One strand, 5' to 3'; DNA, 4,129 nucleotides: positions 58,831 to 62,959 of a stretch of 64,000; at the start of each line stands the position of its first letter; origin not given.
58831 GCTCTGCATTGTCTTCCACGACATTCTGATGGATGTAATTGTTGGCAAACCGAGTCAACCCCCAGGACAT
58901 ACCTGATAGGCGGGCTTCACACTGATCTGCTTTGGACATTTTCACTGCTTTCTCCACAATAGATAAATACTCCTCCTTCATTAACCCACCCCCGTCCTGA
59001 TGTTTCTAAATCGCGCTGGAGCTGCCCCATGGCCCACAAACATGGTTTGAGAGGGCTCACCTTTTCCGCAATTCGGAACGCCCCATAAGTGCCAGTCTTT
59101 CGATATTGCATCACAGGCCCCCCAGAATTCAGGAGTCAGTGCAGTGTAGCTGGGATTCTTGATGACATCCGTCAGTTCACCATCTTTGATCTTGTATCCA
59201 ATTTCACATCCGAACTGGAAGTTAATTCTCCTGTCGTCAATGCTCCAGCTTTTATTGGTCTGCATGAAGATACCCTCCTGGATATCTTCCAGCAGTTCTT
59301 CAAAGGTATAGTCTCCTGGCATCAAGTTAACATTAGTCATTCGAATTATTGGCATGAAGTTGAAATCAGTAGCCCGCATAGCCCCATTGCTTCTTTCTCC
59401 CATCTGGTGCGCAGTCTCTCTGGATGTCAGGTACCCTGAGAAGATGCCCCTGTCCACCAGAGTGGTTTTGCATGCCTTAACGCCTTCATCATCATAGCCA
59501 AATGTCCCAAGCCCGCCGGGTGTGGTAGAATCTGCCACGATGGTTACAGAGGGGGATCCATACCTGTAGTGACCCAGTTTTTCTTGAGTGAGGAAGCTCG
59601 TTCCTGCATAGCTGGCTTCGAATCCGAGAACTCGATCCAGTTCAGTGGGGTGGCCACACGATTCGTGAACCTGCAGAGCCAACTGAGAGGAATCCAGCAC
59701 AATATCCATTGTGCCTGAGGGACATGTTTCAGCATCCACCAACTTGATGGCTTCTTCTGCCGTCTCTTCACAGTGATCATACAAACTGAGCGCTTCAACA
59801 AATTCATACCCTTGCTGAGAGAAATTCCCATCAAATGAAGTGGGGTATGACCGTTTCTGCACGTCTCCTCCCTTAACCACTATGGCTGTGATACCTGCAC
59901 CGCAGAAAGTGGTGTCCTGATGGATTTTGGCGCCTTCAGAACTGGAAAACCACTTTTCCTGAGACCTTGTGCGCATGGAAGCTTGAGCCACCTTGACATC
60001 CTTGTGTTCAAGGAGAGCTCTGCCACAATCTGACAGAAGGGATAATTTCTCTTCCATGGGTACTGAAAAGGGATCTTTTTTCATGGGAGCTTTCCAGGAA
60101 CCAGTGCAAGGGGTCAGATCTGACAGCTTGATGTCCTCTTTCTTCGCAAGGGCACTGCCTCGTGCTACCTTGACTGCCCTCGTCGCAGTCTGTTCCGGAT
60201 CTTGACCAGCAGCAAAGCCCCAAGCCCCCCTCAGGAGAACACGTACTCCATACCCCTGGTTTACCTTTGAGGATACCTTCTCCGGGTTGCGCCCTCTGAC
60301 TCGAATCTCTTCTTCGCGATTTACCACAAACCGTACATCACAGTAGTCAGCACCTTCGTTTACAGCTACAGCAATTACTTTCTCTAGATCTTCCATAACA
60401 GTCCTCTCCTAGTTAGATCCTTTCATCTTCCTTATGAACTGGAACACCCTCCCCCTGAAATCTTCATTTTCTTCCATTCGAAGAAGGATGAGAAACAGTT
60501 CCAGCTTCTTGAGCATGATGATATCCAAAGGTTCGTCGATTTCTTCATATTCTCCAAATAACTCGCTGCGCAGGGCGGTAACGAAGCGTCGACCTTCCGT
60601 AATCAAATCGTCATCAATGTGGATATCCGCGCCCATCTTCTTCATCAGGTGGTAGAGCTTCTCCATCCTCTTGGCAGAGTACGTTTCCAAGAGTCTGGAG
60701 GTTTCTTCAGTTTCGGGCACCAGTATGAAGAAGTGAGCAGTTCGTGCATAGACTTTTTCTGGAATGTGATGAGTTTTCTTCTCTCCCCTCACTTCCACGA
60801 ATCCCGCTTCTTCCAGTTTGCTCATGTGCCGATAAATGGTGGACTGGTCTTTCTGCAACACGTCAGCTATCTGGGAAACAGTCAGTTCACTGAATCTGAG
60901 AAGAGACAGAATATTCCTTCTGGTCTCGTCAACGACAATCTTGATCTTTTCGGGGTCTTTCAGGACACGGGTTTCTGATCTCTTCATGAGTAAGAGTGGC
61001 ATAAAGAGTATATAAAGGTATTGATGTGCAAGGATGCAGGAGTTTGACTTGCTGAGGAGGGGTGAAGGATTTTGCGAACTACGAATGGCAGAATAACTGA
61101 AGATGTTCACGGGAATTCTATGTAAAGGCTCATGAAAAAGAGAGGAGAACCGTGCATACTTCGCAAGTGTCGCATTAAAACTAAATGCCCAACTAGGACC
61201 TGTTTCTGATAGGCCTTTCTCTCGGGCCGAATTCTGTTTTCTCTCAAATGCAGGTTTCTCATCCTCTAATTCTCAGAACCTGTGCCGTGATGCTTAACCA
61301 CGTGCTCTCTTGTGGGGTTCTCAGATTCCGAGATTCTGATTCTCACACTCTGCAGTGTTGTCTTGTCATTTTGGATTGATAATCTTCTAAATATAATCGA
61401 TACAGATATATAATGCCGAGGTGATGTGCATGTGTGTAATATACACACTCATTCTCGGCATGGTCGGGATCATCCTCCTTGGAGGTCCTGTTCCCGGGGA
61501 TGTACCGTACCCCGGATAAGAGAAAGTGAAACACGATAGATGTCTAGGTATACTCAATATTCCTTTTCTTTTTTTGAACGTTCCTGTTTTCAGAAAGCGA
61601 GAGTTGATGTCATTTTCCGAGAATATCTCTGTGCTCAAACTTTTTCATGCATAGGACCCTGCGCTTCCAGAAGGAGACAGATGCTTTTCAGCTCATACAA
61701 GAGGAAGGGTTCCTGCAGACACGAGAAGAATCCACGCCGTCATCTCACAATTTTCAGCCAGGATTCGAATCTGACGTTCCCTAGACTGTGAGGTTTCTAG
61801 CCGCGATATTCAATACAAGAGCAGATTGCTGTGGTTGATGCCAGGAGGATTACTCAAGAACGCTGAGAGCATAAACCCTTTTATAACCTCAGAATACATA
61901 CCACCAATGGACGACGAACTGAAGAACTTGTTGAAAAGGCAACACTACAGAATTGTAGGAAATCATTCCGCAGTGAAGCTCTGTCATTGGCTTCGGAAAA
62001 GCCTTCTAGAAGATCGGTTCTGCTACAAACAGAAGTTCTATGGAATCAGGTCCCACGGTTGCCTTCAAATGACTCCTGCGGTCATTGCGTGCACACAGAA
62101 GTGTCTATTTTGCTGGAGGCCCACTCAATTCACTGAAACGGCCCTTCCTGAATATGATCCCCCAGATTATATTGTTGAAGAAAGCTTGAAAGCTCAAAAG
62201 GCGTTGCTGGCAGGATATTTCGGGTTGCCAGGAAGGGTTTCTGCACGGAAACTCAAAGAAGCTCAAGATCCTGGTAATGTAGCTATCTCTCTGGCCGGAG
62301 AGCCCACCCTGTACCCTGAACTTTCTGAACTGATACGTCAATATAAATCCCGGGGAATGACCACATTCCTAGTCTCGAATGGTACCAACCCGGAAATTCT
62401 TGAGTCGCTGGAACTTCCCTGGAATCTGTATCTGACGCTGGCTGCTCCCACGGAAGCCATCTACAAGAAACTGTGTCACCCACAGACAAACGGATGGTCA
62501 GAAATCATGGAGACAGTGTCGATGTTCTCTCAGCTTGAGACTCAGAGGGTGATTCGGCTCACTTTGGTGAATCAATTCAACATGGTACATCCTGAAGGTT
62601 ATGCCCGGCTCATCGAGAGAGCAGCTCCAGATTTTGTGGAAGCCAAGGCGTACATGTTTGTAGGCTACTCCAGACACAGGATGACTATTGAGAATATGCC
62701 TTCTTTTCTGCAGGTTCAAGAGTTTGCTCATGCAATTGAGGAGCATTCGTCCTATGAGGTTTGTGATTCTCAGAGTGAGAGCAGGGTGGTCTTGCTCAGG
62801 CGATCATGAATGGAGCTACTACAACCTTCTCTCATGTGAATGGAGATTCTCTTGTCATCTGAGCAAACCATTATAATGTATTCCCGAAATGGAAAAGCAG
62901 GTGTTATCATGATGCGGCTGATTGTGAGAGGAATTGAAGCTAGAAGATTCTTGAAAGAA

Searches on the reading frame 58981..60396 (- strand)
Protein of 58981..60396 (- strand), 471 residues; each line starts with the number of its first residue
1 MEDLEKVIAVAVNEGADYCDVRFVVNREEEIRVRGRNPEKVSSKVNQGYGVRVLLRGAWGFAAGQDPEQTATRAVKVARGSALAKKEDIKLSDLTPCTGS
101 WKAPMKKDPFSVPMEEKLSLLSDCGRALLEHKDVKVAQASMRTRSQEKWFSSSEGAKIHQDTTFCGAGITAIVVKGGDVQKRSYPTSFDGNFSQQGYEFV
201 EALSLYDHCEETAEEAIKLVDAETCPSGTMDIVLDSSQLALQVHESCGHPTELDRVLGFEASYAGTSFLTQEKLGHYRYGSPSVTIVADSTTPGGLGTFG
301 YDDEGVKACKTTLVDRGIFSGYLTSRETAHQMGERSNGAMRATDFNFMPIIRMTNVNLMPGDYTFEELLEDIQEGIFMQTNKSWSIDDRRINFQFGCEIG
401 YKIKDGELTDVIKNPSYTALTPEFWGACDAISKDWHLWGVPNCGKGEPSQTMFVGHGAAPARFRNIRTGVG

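Call 50: search_protein_families(library=pfam, proteins=[window:58981-60396:-], max_evalue=0.0001)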
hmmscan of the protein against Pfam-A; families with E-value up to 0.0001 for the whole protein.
window:58981-60396:- (471 aa): 3 families
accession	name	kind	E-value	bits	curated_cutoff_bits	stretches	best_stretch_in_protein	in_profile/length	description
PF19289.4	PmbA_TldD_3rd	-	2.3e-41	141.8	22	1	227-445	1-203/220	PmbA/TldA metallopeptidase C-terminal domain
PF01523.21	PmbA_TldD_1st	-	6.2e-12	45.9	20.9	1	19-78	1-65/65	PmbA/TldA metallopeptidase domain 1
PF19290.4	PmbA_TldD_2nd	-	9.1e-11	42.6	20.9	1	108-218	2-107/109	PmbA/TldA metallopeptidase central domain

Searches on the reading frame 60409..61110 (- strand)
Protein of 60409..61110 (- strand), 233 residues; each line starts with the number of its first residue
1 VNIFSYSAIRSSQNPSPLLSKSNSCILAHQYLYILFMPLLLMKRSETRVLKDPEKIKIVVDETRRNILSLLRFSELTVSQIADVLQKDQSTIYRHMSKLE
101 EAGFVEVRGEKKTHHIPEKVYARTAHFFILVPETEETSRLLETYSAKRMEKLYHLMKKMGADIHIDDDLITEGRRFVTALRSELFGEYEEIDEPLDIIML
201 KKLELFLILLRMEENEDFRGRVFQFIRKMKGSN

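Call 50: search_protein_families(library=pfam, proteins=[window:60409-61110:-], max_evalue=0.0001)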
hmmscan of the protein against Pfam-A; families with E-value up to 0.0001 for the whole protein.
window:60409-61110:- (233 aa): 5 families
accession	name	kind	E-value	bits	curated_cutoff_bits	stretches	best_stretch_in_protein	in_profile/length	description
PF01022.26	HTH_5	-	2.3e-15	56.6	22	1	61-106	1-46/47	Bacterial regulatory protein, arsR family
PF12840.13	HTH_20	-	8.4e-13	48.5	27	1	61-108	3-51/51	Helix-turn-helix domain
PF01978.25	TrmB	-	3e-08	33.8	25.6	1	69-117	16-59/68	Sugar-specific transcriptional regulator TrmB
PF13412.12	HTH_24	-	2.6e-06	27.3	21.9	1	61-106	2-48/48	Winged helix-turn-helix DNA-binding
PF09339.16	HTH_IclR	-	2.5e-05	24.4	22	1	75-107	18-50/52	IclR helix-turn-helix domain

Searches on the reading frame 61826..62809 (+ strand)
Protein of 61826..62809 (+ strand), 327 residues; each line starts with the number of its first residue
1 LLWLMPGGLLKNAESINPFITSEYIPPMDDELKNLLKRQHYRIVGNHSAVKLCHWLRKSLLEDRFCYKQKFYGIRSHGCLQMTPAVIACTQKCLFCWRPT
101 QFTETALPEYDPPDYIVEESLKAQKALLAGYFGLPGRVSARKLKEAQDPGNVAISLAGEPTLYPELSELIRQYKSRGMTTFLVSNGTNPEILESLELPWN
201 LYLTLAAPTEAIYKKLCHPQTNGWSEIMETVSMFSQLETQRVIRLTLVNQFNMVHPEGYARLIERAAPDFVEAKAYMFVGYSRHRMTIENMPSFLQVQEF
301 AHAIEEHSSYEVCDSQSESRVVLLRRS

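Call 50: search_protein_families(library=pfam, proteins=[window:61826-62809:+], max_evalue=0.0001)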
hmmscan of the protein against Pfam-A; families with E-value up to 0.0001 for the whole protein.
window:61826-62809:+ (327 aa): 2 families
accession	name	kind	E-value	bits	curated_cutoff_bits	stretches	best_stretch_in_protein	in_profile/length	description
PF08608.17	Wyosine_form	-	2.1e-21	76.4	22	1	265-325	1-62/63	Wyosine base formation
PF04055.27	Radical_SAM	-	6.4e-13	49.7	29.5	1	88-261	6-164/166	Radical SAM superfamily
